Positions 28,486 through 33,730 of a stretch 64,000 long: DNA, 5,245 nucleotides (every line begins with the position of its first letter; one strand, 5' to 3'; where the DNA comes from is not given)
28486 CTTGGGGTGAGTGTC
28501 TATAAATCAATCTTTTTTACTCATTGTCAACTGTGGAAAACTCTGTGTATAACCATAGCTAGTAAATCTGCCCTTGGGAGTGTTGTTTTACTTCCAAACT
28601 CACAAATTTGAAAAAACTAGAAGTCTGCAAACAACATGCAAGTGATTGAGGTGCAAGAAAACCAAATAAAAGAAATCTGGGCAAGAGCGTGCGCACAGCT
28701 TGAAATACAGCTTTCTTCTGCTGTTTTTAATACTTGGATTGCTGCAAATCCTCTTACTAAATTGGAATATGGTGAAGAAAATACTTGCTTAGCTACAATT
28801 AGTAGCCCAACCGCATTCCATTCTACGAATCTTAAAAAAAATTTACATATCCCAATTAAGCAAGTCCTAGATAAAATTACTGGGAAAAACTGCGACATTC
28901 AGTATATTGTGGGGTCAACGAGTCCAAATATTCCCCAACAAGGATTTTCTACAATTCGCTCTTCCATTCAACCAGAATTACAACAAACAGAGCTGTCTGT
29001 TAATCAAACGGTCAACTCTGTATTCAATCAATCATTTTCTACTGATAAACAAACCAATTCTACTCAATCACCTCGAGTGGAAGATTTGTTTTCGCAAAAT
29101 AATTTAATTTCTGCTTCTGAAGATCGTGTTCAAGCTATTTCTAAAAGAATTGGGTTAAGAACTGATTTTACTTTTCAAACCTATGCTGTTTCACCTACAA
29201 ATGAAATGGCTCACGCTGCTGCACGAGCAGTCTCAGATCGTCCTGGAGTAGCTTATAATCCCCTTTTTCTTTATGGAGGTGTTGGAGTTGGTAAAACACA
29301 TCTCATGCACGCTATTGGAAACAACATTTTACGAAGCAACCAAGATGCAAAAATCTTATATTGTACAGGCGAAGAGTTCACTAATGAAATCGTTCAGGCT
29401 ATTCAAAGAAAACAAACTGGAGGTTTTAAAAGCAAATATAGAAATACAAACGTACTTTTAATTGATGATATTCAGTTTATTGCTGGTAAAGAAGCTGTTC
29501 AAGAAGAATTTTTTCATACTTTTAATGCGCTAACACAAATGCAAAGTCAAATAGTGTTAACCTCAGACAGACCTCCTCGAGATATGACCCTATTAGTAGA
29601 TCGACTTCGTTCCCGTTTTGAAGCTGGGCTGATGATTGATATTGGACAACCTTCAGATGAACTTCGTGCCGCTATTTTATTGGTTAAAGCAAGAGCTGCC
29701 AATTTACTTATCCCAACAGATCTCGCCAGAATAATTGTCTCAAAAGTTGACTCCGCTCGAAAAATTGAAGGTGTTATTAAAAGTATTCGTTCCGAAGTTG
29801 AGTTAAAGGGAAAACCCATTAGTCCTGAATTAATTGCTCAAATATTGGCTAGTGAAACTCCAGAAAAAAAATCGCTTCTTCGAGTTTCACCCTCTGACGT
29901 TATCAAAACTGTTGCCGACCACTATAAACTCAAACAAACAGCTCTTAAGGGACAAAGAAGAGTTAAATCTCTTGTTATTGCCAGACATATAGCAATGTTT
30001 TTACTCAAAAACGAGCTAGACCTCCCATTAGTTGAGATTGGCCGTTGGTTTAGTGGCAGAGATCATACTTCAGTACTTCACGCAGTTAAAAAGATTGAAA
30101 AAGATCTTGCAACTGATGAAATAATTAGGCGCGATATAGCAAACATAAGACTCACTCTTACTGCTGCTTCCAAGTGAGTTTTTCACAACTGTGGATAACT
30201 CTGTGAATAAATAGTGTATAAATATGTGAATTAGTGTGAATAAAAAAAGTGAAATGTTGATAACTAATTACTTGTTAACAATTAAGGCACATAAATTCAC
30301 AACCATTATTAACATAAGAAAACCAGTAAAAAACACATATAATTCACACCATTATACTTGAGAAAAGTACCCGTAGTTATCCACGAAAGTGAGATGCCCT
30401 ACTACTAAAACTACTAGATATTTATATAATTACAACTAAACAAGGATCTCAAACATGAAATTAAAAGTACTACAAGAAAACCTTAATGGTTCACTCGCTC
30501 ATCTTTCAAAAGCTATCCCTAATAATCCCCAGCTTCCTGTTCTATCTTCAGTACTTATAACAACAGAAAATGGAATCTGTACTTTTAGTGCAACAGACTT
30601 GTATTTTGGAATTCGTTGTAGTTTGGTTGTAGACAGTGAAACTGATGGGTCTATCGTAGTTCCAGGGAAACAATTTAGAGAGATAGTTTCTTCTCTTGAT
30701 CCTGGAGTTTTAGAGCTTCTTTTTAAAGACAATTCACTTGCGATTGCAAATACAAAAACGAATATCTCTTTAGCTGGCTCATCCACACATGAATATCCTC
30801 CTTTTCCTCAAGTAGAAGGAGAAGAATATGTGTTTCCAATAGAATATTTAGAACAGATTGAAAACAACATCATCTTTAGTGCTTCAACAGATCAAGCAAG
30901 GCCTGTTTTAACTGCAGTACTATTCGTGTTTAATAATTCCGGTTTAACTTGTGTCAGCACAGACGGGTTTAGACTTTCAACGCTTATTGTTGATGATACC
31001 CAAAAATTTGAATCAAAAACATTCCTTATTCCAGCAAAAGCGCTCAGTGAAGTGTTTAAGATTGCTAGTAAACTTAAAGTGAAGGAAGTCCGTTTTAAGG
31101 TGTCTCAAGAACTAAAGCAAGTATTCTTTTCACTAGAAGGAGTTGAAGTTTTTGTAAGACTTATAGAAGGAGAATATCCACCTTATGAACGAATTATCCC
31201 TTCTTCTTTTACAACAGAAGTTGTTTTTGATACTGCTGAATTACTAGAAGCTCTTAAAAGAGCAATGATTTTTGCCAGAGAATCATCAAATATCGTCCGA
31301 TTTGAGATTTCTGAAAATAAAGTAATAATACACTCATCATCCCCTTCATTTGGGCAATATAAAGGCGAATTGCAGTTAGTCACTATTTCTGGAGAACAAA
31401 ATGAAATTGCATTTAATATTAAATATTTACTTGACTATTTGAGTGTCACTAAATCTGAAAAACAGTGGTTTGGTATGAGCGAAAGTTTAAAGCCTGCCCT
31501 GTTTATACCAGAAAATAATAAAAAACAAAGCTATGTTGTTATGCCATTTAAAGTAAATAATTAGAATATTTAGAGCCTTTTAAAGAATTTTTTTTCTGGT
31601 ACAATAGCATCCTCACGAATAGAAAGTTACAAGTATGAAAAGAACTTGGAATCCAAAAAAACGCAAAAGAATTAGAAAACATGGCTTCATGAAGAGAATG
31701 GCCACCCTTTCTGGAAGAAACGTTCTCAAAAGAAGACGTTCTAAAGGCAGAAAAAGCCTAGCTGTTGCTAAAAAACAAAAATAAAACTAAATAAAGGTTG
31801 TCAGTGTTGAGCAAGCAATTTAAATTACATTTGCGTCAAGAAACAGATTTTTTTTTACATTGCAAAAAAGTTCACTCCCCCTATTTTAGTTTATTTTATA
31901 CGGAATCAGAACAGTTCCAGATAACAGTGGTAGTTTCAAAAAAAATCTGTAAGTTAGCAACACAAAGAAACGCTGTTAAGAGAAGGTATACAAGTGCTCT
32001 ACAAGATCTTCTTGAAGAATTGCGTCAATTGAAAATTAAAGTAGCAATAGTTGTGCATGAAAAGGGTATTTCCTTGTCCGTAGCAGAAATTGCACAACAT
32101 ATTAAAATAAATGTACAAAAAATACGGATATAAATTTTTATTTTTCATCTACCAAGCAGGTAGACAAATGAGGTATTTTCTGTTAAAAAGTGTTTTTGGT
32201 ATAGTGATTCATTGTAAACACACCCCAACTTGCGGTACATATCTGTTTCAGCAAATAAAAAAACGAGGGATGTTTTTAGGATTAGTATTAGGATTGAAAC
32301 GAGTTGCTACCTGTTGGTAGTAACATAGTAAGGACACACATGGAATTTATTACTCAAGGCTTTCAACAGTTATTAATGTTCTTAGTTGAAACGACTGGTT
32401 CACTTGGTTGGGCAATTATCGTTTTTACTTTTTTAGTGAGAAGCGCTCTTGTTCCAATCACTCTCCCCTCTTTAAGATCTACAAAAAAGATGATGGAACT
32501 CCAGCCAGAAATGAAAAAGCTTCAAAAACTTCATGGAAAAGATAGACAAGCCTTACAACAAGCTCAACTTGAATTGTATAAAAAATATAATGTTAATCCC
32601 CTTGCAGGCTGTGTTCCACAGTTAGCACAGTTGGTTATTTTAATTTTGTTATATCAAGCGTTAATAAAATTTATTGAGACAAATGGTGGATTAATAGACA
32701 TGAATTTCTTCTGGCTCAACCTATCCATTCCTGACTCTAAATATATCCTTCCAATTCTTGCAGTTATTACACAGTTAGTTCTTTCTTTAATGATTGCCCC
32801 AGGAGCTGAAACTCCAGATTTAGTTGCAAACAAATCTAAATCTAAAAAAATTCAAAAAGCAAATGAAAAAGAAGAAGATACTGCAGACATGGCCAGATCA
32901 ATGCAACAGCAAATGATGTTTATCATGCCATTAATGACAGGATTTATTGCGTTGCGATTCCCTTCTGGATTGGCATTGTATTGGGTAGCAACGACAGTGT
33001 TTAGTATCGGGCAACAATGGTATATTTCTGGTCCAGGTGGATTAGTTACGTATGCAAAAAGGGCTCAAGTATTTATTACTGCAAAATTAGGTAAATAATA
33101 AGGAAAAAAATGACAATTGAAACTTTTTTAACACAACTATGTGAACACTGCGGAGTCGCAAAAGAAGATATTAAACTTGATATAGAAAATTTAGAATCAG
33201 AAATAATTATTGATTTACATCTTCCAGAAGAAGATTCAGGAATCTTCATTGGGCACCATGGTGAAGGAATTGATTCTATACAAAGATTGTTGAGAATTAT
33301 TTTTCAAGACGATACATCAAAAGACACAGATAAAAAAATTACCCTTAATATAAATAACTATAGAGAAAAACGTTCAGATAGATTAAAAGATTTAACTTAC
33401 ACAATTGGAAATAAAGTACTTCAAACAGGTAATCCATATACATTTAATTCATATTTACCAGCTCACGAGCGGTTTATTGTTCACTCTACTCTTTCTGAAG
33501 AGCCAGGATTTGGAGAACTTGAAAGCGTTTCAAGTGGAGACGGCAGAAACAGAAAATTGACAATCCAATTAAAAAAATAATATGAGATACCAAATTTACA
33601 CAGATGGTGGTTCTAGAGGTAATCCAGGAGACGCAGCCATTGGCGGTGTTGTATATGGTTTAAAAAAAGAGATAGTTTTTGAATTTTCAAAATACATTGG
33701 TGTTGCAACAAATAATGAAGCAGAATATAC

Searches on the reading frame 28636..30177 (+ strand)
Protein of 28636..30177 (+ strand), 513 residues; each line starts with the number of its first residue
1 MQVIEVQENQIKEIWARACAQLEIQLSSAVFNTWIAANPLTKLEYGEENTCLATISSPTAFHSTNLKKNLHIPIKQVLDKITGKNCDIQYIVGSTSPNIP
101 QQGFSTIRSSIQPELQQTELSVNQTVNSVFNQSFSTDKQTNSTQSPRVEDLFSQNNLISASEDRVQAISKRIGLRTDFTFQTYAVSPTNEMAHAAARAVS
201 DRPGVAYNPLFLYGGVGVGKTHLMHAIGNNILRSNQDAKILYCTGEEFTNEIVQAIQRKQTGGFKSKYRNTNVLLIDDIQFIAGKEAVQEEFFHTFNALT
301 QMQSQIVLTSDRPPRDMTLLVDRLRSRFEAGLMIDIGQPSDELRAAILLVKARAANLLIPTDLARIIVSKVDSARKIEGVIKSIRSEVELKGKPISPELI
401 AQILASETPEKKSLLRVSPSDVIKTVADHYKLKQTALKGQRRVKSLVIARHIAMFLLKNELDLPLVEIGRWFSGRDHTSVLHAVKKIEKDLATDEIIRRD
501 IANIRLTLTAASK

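Call 13: search_protein_families(library=pfam, proteins=[window:28636-30177:+], max_evalue=0.001)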
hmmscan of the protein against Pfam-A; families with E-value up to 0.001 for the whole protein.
window:28636-30177:+ (513 aa): 9 families
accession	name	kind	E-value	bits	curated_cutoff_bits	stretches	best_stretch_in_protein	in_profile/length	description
PF00308.24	Bac_DnaA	-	2.3e-64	216.9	23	1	174-335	1-162/162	Bacterial DnaA ATPAse domain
PF08299.17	Bac_DnaA_C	-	1.2e-22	80.2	31.5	1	420-487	2-69/69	Bacterial dnaA protein helix-turn-helix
PF00004.35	AAA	-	2.7e-09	38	21.2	1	211-329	2-128/131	ATPase family associated with various cellular activities (AAA)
PF01695.23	IstB_IS21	-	1.3e-08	35.1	24.1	1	146-313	31-195/238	IstB-like ATP binding protein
PF13173.12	AAA_14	-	6.7e-05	23.3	27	1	208-293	3-85/129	AAA domain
PF11638.13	DnaA_N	-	0.00017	21.7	24.6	1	13-76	2-61/65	DnaA N-terminal domain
PF00910.28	RNA_helicase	-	0.00044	21.1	21.5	0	211-298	2-73/105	RNA helicase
PF13401.12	AAA_22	-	0.00049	20.9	27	0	210-297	8-109/130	AAA domain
PF01637.24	ATPase_2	-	0.00068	20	33.2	0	207-311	20-117/225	ATPase domain predominantly from Archaea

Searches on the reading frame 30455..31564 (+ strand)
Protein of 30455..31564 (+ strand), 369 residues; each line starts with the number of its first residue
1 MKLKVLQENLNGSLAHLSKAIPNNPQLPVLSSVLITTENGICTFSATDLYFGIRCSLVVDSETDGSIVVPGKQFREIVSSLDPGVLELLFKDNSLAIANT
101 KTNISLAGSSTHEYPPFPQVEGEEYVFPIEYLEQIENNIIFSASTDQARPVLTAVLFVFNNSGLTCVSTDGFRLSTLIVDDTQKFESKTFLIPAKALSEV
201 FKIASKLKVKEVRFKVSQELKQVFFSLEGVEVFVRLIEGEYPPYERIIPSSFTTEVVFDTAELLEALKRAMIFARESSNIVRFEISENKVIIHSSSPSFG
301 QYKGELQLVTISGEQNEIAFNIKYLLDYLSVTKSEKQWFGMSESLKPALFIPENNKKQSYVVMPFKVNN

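Call 13: search_protein_families(library=pfam, proteins=[window:30455-31564:+], max_evalue=0.001)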
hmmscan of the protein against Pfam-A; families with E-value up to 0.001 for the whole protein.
window:30455-31564:+ (369 aa): 3 families
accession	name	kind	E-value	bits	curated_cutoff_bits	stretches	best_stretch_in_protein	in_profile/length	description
PF02768.20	DNA_pol3_beta_3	-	3.4e-25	88.6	27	1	246-365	2-120/121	DNA polymerase III beta subunit, C-terminal domain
PF02767.21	DNA_pol3_beta_2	-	5.4e-24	85.1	27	1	132-242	7-115/116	DNA polymerase III beta subunit, central domain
PF00712.24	DNA_pol3_beta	-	1.2e-21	77.5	24.4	1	1-116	1-118/120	DNA polymerase III beta subunit, N-terminal domain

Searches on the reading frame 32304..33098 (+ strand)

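Call 13: search_protein_families(library=pfam, proteins=[window:32304-33098:+], max_evalue=0.001)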
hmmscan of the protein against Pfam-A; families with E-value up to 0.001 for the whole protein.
window:32304-33098:+ (264 aa): 1 family
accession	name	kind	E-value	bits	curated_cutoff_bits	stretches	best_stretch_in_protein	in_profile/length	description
PF02096.25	60KD_IMP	-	8.6e-50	169.3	35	1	35-241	2-161/163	60Kd inner membrane protein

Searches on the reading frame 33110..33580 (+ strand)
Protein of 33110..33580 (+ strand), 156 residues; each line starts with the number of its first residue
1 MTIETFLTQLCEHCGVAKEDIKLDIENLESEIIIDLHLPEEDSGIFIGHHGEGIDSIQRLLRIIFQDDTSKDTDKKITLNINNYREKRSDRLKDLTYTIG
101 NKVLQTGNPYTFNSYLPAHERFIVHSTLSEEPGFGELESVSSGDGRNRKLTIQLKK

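Call 13: search_protein_families(library=pfam, proteins=[window:33110-33580:+], max_evalue=0.001)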
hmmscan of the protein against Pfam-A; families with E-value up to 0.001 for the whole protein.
window:33110-33580:+ (156 aa): 2 families
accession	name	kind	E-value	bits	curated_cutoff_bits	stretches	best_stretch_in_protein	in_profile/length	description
PF13083.13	KH_KhpA-B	-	4.8e-09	36.4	32.1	1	5-69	2-66/73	KhpA/KhpB, KH domain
PF01424.28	R3H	-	7.9e-09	35.9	26.8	1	92-152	3-58/60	R3H domain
